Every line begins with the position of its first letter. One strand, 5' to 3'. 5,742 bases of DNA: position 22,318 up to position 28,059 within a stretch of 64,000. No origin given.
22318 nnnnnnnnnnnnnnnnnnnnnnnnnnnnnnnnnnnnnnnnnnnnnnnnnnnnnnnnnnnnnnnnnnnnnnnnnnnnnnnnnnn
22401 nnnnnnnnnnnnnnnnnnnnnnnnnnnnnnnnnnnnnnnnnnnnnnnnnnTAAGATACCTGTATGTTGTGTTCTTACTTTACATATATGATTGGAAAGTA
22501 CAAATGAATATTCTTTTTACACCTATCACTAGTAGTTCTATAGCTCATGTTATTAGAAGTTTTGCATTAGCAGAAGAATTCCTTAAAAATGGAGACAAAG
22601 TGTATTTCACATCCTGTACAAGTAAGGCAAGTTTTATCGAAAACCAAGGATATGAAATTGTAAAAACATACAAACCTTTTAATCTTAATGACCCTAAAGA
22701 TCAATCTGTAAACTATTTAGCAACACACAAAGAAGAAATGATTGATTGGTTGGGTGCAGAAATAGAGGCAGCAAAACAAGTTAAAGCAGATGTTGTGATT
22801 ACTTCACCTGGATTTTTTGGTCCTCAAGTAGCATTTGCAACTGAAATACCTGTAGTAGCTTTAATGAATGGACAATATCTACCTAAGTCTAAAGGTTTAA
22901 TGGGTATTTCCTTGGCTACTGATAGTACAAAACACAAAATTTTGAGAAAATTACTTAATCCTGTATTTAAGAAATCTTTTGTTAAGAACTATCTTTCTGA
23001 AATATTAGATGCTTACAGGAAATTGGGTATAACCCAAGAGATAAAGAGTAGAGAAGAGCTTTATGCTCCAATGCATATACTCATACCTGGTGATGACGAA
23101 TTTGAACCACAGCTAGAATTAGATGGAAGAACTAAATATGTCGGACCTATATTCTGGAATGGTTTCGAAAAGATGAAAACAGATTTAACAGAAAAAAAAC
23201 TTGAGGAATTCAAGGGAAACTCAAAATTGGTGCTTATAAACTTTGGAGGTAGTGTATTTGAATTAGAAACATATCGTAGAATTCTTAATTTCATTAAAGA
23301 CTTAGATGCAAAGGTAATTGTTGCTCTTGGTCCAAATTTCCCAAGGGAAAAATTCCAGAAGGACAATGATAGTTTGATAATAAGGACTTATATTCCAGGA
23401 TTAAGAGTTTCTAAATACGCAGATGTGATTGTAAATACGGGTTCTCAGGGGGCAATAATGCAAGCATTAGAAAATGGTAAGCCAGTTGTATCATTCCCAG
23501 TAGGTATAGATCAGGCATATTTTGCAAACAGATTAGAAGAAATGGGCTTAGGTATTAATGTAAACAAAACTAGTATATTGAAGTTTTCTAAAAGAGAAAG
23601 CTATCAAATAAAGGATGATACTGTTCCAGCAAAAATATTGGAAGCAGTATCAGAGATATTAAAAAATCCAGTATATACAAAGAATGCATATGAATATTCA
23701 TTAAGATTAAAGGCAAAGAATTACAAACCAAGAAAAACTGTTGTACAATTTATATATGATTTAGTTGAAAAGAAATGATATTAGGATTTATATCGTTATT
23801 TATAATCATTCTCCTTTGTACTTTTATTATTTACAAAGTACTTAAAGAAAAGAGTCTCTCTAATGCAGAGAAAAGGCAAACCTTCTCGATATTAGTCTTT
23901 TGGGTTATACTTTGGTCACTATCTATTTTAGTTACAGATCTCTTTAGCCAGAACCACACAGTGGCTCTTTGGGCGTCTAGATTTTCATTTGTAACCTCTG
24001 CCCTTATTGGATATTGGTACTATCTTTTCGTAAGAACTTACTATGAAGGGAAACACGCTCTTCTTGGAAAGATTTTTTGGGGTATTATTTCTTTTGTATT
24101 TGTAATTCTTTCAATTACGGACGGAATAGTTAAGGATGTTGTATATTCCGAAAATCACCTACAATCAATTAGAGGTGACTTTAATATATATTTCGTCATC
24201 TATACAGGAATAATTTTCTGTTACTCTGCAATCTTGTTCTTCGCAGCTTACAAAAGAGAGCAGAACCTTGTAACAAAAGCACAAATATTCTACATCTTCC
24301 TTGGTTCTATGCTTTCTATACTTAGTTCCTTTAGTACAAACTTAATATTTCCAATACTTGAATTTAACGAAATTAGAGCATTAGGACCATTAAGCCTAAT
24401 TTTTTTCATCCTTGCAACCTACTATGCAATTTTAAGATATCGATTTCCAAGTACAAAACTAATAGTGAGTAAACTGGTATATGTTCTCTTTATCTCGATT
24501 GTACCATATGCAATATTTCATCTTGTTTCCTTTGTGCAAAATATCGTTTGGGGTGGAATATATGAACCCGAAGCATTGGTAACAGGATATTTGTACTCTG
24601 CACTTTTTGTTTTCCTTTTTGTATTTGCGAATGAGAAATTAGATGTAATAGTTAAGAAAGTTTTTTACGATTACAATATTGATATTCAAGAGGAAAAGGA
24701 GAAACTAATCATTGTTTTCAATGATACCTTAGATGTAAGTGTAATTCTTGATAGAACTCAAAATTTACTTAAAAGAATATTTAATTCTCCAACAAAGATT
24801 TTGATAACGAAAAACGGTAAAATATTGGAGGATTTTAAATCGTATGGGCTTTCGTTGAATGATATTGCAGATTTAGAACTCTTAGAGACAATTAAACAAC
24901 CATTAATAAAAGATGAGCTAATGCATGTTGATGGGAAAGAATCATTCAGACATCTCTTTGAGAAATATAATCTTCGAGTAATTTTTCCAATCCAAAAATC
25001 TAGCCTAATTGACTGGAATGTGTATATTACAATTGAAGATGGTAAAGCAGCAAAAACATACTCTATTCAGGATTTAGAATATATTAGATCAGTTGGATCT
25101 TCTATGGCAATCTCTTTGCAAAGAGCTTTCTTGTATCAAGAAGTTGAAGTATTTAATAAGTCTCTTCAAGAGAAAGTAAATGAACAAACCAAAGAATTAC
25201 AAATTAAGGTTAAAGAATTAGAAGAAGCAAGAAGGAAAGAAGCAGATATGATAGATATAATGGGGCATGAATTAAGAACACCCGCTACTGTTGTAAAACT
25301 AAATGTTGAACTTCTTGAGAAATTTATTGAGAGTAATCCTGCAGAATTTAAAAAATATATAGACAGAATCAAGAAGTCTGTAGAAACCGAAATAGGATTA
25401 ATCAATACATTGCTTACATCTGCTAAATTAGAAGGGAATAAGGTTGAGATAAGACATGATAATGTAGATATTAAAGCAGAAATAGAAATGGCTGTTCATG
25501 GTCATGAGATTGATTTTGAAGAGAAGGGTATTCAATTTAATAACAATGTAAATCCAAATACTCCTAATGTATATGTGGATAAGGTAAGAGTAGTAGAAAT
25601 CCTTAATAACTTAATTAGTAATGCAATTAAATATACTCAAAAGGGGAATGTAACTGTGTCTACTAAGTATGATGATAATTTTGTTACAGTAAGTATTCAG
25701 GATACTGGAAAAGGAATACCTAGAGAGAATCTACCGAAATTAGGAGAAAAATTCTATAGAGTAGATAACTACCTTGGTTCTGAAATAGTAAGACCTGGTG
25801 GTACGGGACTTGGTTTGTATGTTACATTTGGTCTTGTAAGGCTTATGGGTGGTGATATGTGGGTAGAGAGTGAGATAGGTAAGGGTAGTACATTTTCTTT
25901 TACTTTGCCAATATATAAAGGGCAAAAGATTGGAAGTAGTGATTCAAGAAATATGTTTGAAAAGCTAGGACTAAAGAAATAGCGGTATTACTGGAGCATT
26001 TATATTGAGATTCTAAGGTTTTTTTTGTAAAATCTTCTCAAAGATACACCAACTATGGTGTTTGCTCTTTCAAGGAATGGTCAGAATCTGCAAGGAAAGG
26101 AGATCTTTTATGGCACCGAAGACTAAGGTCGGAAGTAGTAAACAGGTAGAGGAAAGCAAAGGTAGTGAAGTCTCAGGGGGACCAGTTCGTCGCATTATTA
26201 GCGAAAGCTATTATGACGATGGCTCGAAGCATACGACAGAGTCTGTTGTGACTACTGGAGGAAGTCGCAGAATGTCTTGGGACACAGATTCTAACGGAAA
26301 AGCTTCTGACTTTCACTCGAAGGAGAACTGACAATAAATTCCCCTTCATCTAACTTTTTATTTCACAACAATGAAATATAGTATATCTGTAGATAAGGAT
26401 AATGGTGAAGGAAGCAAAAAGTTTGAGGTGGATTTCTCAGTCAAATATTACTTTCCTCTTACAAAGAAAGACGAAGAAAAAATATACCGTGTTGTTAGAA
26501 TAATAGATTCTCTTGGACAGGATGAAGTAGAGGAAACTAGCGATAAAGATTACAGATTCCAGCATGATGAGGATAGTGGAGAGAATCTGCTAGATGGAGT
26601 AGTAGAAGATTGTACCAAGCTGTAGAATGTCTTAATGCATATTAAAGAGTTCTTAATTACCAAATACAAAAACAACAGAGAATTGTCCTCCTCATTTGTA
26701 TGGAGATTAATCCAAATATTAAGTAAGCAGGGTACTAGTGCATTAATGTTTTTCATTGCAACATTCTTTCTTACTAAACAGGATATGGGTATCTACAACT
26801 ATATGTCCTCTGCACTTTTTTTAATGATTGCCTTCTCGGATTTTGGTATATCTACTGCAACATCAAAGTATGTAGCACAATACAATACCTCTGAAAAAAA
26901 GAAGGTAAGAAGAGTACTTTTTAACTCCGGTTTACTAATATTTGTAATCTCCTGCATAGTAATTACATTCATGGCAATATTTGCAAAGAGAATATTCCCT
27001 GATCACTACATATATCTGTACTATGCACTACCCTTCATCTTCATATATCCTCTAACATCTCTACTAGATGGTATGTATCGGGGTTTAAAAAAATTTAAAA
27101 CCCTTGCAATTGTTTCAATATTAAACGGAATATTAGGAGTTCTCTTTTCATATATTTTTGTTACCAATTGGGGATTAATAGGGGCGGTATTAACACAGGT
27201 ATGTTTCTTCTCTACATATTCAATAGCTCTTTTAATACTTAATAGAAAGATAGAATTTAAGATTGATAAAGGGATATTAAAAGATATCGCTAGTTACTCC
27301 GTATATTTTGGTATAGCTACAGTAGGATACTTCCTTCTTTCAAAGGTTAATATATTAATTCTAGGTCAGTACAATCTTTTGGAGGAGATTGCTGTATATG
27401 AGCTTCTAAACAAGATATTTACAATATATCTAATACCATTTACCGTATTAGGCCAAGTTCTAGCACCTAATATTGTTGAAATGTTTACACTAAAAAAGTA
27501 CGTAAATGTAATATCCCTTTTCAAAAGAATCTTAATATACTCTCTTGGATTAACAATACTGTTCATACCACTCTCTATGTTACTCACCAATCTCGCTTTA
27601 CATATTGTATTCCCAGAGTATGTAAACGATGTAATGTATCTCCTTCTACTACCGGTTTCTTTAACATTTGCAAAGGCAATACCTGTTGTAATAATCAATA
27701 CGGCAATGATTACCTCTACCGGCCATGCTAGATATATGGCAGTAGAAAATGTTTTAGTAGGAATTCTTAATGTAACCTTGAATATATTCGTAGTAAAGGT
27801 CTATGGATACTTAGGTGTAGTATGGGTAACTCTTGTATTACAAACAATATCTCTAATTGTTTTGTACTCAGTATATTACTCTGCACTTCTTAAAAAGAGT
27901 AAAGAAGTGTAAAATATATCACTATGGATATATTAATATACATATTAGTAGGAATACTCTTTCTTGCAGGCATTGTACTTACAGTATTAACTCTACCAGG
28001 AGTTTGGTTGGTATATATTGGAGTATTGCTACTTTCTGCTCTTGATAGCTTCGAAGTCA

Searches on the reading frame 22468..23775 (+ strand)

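Call 46: search_protein_families(library=pfam, proteins=[window:22468-23775:+], max_evalue=0.0001)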
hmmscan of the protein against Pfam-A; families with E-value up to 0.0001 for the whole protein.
window:22468-23775:+ (436 aa): 1 family
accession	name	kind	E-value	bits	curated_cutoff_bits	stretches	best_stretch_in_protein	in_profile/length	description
PF06722.18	EryCIII-like_C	-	6e-09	36.5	31.7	1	271-408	2-123/145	Erythromycin biosynthesis protein CIII-like, C-terminal domain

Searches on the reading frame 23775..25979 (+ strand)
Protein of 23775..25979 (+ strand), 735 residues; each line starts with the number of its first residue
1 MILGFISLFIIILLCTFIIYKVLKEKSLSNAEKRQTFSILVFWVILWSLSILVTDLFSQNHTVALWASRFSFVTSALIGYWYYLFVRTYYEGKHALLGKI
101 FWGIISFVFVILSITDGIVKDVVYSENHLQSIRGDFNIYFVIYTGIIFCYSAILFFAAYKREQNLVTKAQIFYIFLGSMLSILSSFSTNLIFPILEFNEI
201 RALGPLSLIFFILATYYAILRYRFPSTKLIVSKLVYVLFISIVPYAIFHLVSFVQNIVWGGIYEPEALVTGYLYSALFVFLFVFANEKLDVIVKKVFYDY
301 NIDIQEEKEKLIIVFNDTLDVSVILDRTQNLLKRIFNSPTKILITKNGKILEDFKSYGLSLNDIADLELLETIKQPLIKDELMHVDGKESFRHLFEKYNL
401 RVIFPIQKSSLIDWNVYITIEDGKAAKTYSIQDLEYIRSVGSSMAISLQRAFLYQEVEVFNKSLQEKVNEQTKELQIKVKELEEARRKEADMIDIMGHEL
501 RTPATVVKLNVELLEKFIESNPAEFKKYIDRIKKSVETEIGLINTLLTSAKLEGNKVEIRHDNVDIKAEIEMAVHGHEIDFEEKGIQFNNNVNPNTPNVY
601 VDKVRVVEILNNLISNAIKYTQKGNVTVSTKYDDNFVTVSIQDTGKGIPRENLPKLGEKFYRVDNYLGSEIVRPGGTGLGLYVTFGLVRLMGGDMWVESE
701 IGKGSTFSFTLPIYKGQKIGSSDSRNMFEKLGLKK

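Call 46: search_protein_families(library=pfam, proteins=[window:23775-25979:+], max_evalue=0.0001)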
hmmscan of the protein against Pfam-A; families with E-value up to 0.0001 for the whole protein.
window:23775-25979:+ (735 aa): 3 families
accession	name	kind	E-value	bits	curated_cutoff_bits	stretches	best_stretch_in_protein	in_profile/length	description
PF02518.31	HATPase_c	-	4.1e-29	101.7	26.4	1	602-713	2-109/111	Histidine kinase-, DNA gyrase B-, and HSP90-like ATPase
PF00512.31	HisKA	-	4.8e-10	39.8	26.9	1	491-554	4-65/66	His Kinase A (phospho-acceptor) domain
PF13581.12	HATPase_c_2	-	2e-05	25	27.4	1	606-684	36-107/127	Histidine kinase-like ATPase domain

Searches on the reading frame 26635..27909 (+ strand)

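Call 46: search_protein_families(library=pfam, proteins=[window:26635-27909:+], max_evalue=0.0001)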
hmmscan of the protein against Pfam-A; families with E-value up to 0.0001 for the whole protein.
window:26635-27909:+ (425 aa): 2 families
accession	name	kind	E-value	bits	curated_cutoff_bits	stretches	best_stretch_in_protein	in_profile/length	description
PF01943.22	Polysacc_synt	-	1e-21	78.1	28.2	1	23-283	7-273/274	Polysaccharide biosynthesis protein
PF01554.23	MatE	-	7.2e-07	29.5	24.9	1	36-174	15-161/161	MatE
